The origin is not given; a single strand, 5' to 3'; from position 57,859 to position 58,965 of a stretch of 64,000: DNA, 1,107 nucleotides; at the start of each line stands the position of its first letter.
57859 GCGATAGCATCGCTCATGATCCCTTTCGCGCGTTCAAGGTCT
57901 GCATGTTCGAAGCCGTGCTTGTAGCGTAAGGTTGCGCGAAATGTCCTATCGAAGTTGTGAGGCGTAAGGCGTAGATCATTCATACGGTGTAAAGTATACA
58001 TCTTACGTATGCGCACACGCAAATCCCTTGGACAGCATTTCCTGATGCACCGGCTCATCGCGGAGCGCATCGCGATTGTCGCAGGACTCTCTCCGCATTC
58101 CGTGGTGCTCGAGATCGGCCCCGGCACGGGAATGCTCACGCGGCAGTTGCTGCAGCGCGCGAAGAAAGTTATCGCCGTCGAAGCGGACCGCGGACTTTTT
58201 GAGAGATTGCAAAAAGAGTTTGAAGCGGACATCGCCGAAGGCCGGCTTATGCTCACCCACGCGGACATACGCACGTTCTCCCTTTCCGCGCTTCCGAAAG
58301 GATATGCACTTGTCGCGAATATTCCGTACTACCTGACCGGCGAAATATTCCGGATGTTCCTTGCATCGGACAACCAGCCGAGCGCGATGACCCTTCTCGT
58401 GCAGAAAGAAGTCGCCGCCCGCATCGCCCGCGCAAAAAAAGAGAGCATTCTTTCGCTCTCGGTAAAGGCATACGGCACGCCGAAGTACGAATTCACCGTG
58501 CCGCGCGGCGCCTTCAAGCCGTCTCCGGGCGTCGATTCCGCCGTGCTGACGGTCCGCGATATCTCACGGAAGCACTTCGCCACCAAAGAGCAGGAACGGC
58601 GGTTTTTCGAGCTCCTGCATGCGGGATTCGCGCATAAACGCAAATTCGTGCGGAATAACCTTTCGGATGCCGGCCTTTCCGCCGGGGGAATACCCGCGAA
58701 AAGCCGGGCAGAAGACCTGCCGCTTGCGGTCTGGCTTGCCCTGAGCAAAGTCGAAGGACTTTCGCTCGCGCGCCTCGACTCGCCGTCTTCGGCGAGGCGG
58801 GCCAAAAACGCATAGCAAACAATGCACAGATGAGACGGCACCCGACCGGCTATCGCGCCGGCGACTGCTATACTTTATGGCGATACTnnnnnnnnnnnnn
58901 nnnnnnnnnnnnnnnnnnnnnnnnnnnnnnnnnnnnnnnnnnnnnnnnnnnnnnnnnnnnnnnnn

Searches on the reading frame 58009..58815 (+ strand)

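Call 92: search_protein_families(library=pfam, proteins=[window:58009-58815:+], max_evalue=0.0001)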
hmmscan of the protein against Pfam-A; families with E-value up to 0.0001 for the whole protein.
window:58009-58815:+ (268 aa): 2 families
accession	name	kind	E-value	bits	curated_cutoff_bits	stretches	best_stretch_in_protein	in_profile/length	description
PF00398.26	RrnaAD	-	2.4e-42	145.3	24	1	3-220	4-225/263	Ribosomal RNA adenine dimethylase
PF13649.12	Methyltransf_25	-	1.3e-05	26.2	27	1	33-92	1-60/97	Methyltransferase domain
